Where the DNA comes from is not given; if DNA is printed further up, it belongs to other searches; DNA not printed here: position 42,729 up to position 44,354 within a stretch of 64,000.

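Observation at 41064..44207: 1047-aa membrane-anchored modular protein with a compositionally foreign C-terminal domain of unknown function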

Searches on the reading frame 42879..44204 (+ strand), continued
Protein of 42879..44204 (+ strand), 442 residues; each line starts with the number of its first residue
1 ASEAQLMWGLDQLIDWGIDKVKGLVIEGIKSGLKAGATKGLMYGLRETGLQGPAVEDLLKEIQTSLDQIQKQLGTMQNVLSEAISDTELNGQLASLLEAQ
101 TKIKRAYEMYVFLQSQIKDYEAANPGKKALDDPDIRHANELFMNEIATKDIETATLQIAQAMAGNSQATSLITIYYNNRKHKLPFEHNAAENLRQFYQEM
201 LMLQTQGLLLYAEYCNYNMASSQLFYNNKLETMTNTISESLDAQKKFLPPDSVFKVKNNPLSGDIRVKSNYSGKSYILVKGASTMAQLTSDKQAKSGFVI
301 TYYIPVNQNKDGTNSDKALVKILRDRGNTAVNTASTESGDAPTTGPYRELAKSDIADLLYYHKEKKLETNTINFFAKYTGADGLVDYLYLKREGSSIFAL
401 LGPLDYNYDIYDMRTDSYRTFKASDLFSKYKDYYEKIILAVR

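Call 56: find_encoding_contigs(protein=P0010, flank=8000, max_places=3)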
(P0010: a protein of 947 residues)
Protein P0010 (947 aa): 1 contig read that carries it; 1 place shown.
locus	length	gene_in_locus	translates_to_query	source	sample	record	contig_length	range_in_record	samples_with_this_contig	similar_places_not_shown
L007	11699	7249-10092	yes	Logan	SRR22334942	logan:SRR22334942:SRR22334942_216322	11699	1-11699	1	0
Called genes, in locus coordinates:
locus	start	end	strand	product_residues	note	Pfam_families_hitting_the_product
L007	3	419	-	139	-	?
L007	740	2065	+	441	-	PF06580:His_kinase, PF02518:HATPase_c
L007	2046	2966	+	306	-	PF00072:Response_reg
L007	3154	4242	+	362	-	PF07787:TMEM43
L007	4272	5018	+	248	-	-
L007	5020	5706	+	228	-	PF13367:PrsW-protease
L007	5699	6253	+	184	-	PF04542:Sigma70_r2, PF08281:Sigma70_r4_2, PF04545:Sigma70_r4, PF00196:GerE (weak)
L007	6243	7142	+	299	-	PF07484:Collar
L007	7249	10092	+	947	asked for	-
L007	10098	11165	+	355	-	PF00144:Beta-lactamase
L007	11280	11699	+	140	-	?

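Call 57: find_encoding_contigs(protein=P0012, flank=8000, max_places=3)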
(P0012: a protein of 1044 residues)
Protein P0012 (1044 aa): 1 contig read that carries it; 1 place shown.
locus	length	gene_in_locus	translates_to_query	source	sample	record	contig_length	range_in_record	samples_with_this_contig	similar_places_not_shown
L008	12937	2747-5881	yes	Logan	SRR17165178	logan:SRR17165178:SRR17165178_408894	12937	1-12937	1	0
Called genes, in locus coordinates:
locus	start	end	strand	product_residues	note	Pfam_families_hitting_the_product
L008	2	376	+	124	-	?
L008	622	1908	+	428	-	PF00596:Aldolase_II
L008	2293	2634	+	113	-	-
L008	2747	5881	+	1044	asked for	-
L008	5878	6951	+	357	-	PF00144:Beta-lactamase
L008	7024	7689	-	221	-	PF02525:Flavodoxin_2 (weak), PF03358:FMN_red (weak)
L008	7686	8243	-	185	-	PF03358:FMN_red (weak)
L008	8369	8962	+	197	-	PF00440:TetR_N, PF13305:TetR_C_33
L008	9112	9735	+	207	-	PF00440:TetR_N, PF14246:TetR_C_7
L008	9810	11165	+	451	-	PF04055:Radical_SAM, PF12544:LAM_C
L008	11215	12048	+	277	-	PF00583:Acetyltransf_1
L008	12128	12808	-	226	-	PF01209:Ubie_methyltran, PF00891:Methyltransf_2, PF13489:Methyltransf_23, PF05175:MTS, PF02353:CMAS, PF13847:Methyltransf_31, PF08241:Methyltransf_11, PF08242:Methyltransf_12, +1 more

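Call 59: find_encoding_contigs(protein=P0030, flank=8000, max_places=3)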
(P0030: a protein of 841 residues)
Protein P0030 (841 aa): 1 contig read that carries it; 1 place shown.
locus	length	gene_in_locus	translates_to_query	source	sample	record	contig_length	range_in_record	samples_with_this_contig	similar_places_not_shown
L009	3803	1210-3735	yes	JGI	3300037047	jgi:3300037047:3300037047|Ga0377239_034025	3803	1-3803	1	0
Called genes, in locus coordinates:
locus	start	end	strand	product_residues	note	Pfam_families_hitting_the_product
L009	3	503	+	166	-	?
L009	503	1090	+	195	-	PF01174:SNO, PF03575:Peptidase_S51 (weak), PF07685:GATase_3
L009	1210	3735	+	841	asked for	-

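Call 60: find_encoding_contigs(protein=P0020, flank=8000, max_places=3)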
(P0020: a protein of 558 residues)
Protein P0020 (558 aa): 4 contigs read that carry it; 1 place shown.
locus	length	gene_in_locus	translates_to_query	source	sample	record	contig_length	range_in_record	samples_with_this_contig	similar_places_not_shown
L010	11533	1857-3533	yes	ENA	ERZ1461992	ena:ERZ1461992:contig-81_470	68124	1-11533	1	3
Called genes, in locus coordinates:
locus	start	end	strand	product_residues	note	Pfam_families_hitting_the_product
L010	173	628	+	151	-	PF00583:Acetyltransf_1, PF13673:Acetyltransf_10 (faint), PF13508:Acetyltransf_7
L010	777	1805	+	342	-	PF10974:DUF2804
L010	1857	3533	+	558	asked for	PF13306:LRR_5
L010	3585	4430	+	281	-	PF08450:SGL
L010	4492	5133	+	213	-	PF00702:Hydrolase, PF13419:HAD_2, PF13242:Hydrolase_like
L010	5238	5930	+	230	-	-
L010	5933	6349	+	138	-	-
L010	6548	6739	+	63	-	-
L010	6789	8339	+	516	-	PF13302:Acetyltransf_3, PF03009:GDPD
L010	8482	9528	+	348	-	PF01381:HTH_3, PF12844:HTH_19, PF13443:HTH_26 (weak), PF13560:HTH_31 (weak)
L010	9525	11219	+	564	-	PF00664:ABC_membrane, PF03193:RsgA_GTPase (weak), PF00005:ABC_tran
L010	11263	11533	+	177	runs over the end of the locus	-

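Call 61: find_encoding_contigs(protein=P0022, flank=8000, max_places=3)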
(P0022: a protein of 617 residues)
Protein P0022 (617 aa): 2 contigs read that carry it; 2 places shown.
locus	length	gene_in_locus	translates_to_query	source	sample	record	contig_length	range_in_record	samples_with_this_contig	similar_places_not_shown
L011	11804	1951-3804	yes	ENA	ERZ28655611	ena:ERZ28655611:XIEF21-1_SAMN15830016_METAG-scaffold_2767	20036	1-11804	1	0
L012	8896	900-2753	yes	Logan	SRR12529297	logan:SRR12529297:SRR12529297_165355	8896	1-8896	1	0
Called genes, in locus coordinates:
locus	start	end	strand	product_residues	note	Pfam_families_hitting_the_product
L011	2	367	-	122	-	?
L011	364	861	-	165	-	PF13151:DUF3990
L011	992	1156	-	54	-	-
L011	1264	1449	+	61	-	-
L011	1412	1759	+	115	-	PF12682:Flavodoxin_4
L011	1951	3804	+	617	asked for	-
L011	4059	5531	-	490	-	-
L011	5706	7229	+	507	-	PF00111:Fer2 (weak), PF17651:Raco_middle, PF14574:RACo_C_ter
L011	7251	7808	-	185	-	-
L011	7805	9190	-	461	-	PF03616:Glt_symporter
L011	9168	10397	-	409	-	PF01553:Acyltransferase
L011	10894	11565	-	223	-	-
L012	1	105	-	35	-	?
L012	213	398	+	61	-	-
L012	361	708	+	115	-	PF12682:Flavodoxin_4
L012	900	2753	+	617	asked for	-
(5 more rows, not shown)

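Call 64: find_related_loci(query=A3, collection=metagenome_contigs, flank=7000)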
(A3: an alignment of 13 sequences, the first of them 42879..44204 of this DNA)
Query A3 (442 aa) in metagenome_contigs; peptide patterns used: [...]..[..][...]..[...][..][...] (x = any residue, [..] = any of these).
122 stretches matched a pattern; 2 encode a relative of the query (tblastn E <= 1e-3); 2 distinct loci.
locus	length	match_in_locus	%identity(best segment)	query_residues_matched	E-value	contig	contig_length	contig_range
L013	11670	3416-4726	30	1-442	5e-57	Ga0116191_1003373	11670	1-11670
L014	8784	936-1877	37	8-327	3e-53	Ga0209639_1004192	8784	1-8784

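Call 67: search_protein_families(library=ncbifam, proteins=[L003:11318-12367:+, L003:6285-6974:+, L003:6940-7521:+, L003:7521-8330:+, L003:5510-6289:+, L007:10098-11162:+], max_evalue=0.001)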
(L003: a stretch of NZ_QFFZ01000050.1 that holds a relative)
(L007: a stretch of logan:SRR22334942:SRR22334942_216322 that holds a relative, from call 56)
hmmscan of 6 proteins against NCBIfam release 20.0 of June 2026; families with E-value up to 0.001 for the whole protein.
L003:11318-12367:+ (350 aa): 47 families (the best 25 are shown)
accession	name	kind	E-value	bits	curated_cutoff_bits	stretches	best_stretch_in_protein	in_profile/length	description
NF033085.1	bla_class_C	equivalog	2.1e-17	62.9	415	1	27-270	8-248/356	class C beta-lactamase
NF007943.0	PRK10662.1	equivalog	2.4e-15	56.1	266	1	47-263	64-277/380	D-alanyl-D-alanine-carboxypeptidase/endopeptidase AmpH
NF041663.1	ampC_Sliq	exception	2.6e-12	46.3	860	1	6-270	8-267/378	cephalosporin-hydrolyzing class C beta-lactamase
NF050810.1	blaCHC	exception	2.7e-11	42.9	780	1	3-255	6-255/387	CHC family extended-spectrum class C beta-lactamase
NF038269.1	lipase_LipE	equivalog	5.3e-11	42.3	750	1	66-203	86-223/407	lipase LipE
NF009622.0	PRK13128.1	equivalog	5.9e-11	41.6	443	1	65-307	55-295/518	D-aminopeptidase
NF012102.1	blaDHA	exception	9.9e-11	41.3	800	1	63-255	74-255/379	DHA family class C beta-lactamase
NF000264.2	blaOCH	exception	1.3e-10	40.9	800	1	35-258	46-266/390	OCH family extended-spectrum class C beta-lactamase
NF038359.1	blaPRC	exception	1.5e-10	40.6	820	1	8-270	9-269/379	PRC family class C beta-lactamase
NF033700.1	blaCMA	exception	1.1e-09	37.9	887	1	2-130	2-136/375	CMA family class C beta-lactamase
NF000423.2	blaSRT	exception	1.1e-09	37.9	860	1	22-130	23-138/378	SRT/SST family class C beta-lactamase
NF033159.0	blaPAC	exception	1.5e-09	37.1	850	1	27-270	31-270/380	PAC family class C beta-lactamase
NF033569.1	blaLHK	exception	1.6e-09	37.2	850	1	30-252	44-263/390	LHK family class C beta-lactamase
NF033698.1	blaCSA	exception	1.6e-09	37.2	884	1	4-130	4-136/375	CSA family class C beta-lactamase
NF000399.2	blaFOX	exception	2.7e-09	36.5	850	1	3-257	5-260/382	FOX family cephalosporin-hydrolyzing class C beta-lactamase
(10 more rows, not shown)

L003:6285-6974:+ (230 aa): 0 families

L003:6940-7521:+ (194 aa): 101 families (the best 25 are shown)
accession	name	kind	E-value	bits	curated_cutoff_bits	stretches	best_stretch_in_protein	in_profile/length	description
TIGR02952.1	Sig70_famx2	equivalog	1.4e-33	116.2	206.45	1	15-176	8-170/170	ECF subfamily RNA polymerase sigma factor, BldN family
TIGR02937.1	sigma70-ECF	superfamily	1.1e-29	103.2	42.9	1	20-175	3-164/165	sigma-70 family RNA polymerase sigma factor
TIGR02950.1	SigM_subfam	subfamily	6.7e-26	91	147.95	1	20-176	2-158/159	RNA polymerase sigma factor, SigM family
TIGR02983.1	SigE-fam_strep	subfamily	5.9e-23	81.5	141.55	1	20-178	8-160/162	SigE family RNA polymerase sigma factor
NF006930.0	PRK09415.1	subfamily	2e-22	79.9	198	1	17-178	15-177/179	RNA polymerase factor sigma C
NF004113.0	PRK05602.1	equivalog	3.8e-22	78.9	208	1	22-178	49-203/211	RNA polymerase sigma factor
TIGR02985.1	Sig70_bacteroi1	subfamily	1.2e-20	74.4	126.4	1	21-174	4-160/162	RNA polymerase sigma-70 factor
NF007216.0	PRK09638.1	equivalog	7.9e-20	71.4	194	1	17-178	17-176/180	RNA polymerase sigma factor SigY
NF007226.0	PRK09644.1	equivalog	2.4e-18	66.7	199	1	20-177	3-158/166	RNA polymerase sigma factor SigM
NF009166.1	PRK12513.1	equivalog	3.5e-18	66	206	1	20-177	24-187/193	RNA polymerase sigma factor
NF007220.0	PRK09639.1-5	equivalog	5.2e-18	65.4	260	1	19-183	4-171/181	RNA polymerase sigma factor SigX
NF009174.0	PRK12522.1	equivalog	6.6e-18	65.3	217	1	20-178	5-169/175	RNA polymerase sigma factor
NF009168.0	PRK12515.1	subfamily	1.2e-17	64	236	1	16-178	20-181/189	RNA polymerase sigma factor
NF007215.0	PRK09637.1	equivalog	6.1e-17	62.2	212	1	20-181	3-159/181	RNA polymerase sigma factor SigZ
NF009176.0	PRK12524.1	equivalog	8.8e-17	61.5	264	1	39-177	47-185/196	RNA polymerase sigma factor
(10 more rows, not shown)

L003:7521-8330:+ (270 aa): 0 families

L003:5510-6289:+ (260 aa): 0 families

L007:10098-11162:+ (355 aa): 48 families (the best 25 are shown)
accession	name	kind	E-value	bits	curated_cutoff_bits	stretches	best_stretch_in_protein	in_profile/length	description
NF033085.1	bla_class_C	equivalog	1.3e-18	66.9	415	1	57-266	43-242/356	class C beta-lactamase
NF007943.0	PRK10662.1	equivalog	1e-17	63.9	266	1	66-263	81-275/380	D-alanyl-D-alanine-carboxypeptidase/endopeptidase AmpH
NF041663.1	ampC_Sliq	exception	2.1e-16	59.8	860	1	4-269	6-264/378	cephalosporin-hydrolyzing class C beta-lactamase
NF033698.1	blaCSA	exception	1.5e-15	57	884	1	7-221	6-218/375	CSA family class C beta-lactamase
NF000423.2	blaSRT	exception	4.1e-15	55.8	860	1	4-207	6-207/378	SRT/SST family class C beta-lactamase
NF033700.1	blaCMA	exception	2.2e-14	53.3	887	1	7-221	6-218/375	CMA family class C beta-lactamase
NF009622.0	PRK13128.1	equivalog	8.6e-14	50.9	443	1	62-324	50-310/518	D-aminopeptidase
NF033406.1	blaMCA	exception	3.3e-13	49.4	750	1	62-274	80-282/390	MCA family class C beta-lactamase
NF045671.1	blaPNC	exception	7.6e-13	48.1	750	1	62-270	89-287/401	PNC family class C beta-lactamase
NF033569.1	blaLHK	exception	4.1e-12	45.7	850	1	7-253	18-262/390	LHK family class C beta-lactamase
NF033159.0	blaPAC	exception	1.6e-11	43.6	850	1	36-254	39-252/380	PAC family class C beta-lactamase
NF038359.1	blaPRC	exception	2.4e-11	43.2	820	1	9-269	9-266/379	PRC family class C beta-lactamase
NF050070.1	blaAVDC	exception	2.6e-11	43.2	880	1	32-271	45-279/392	AVDC family class C beta-lactamase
NF038269.1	lipase_LipE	equivalog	4.6e-11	42.4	750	1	64-202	82-220/407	lipase LipE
NF000397.2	blaACC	exception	5.2e-11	42.2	850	1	63-208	75-214/385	ACC family cephalosporin-hydrolyzing class C beta-lactamase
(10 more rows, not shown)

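Call 68: search_protein_families(library=pfam, proteins=[L003:11318-12367:+, L003:6285-6974:+, L003:6940-7521:+, L003:7521-8330:+, L003:5510-6289:+, L003:12448-13887:+], max_evalue=0.001)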
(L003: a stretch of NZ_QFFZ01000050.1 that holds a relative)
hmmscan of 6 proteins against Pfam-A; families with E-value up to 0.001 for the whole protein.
L003:11318-12367:+ (350 aa): 1 family
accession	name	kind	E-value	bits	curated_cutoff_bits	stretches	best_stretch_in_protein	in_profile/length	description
PF00144.29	Beta-lactamase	-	7.9e-44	150.6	27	1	32-319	6-303/329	Beta-lactamase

L003:6285-6974:+ (230 aa): 1 family
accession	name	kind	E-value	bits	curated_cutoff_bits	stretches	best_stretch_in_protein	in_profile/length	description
PF13367.11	PrsW-protease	-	8.2e-24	84.7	23.5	1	38-209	4-190/196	PrsW family intramembrane metalloprotease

L003:6940-7521:+ (194 aa): 3 families
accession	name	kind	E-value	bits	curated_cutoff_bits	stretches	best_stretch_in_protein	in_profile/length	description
PF04542.20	Sigma70_r2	-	2.9e-16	59.4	24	1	23-90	1-69/71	Sigma-70 region 2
PF08281.18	Sigma70_r4_2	-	1.1e-12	47.8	25.7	1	120-172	2-54/54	Sigma-70, region 4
PF04545.22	Sigma70_r4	-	4.5e-12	45.7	24.1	1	125-173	1-49/50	Sigma-70, region 4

L003:7521-8330:+ (270 aa): 1 family
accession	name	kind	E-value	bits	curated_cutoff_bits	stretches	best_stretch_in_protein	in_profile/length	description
PF07484.17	Collar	-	1.9e-06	28.2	24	1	208-248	12-57/57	Phage Tail Collar Domain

L003:5510-6289:+ (260 aa): 0 families

L003:12448-13887:+ (480 aa): 6 families
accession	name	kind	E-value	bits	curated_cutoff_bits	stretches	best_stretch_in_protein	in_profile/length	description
PF03572.23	Peptidase_S41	-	9.2e-18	64.8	24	1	272-433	2-151/165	Peptidase family S41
PF14684.11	Tricorn_C1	-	9e-09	35.6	24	1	43-90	4-51/59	Tricorn protease C1 domain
PF17820.7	PDZ_6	-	3.7e-07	30.2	27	1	138-169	1-32/54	PDZ domain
PF00595.29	PDZ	-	2.2e-06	28.4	23.2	1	119-170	6-60/81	PDZ domain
PF13180.12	PDZ_2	-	1.1e-05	26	27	1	132-177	9-54/80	PDZ domain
PF17816.7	PDZ_4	-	0.00011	22.9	23.1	1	132-193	12-73/114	PDZ domain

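Call 72: find_encoding_contigs(protein=P0011, flank=8000, max_places=3)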
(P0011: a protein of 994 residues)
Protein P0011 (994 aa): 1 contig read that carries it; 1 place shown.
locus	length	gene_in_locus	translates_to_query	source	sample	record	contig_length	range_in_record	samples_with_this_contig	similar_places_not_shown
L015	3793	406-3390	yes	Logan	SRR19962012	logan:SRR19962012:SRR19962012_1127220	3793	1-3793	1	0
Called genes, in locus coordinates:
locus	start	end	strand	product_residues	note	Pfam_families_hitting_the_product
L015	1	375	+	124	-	?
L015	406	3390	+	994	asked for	-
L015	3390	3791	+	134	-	?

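Call 73: find_encoding_contigs(protein=P0014, flank=8000, max_places=3)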
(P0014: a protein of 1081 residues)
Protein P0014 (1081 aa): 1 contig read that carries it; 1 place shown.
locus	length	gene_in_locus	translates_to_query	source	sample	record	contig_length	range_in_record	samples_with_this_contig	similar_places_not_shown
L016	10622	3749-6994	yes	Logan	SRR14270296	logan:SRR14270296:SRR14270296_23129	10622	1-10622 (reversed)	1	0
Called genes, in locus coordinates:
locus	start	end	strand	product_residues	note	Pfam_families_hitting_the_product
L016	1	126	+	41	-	?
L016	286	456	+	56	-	-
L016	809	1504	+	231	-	-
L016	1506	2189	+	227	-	PF13367:PrsW-protease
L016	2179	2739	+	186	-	PF07638:Sigma70_ECF (weak), PF04542:Sigma70_r2, PF08281:Sigma70_r4_2, PF04545:Sigma70_r4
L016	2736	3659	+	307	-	PF07484:Collar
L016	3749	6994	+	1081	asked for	-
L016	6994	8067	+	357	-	PF00144:Beta-lactamase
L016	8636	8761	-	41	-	-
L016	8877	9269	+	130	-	PF12844:HTH_19, PF13560:HTH_31, PF01381:HTH_3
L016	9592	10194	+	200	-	PF13623:SurA_N_2 (weak), PF13624:SurA_N_3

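Call 83: find_homologous_proteins(query=A6, max_evalue=0.001)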
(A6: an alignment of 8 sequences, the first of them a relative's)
Query A6 (8 sequences) (411 aa, profile of the alignment): 3 proteins with E <= 0.001 among 8000 candidates.
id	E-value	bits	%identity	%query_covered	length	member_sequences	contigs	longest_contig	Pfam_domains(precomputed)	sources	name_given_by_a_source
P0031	1.7e-144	500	100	100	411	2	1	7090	-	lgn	-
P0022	3.5e-142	492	26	84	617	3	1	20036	-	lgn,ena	-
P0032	3.9e-84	301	39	66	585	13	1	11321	PF13306.13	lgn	-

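Call 84: search_dna_similar(query=window:42879-44204:+, collection=plasmids, mode=protein, max_evalue=0.001, max_rows=10)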
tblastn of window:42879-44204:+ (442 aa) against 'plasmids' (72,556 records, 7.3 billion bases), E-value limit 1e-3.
No match.

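Call 85: search_dna_similar(query=window:42879-44204:+, collection=phages, mode=protein, max_evalue=0.001, max_rows=10)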
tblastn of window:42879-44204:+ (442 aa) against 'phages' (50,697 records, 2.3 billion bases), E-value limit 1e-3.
No match.

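Call 94: find_encoding_contigs(protein=P0013, flank=8000, max_places=3)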
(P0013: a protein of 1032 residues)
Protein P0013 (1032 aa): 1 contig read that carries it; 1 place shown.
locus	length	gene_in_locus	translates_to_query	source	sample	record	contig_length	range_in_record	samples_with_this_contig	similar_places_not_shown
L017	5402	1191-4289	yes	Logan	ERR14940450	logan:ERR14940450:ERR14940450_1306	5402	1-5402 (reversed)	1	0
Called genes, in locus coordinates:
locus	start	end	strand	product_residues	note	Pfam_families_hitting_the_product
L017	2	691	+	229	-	?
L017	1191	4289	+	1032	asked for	-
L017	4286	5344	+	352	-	PF00144:Beta-lactamase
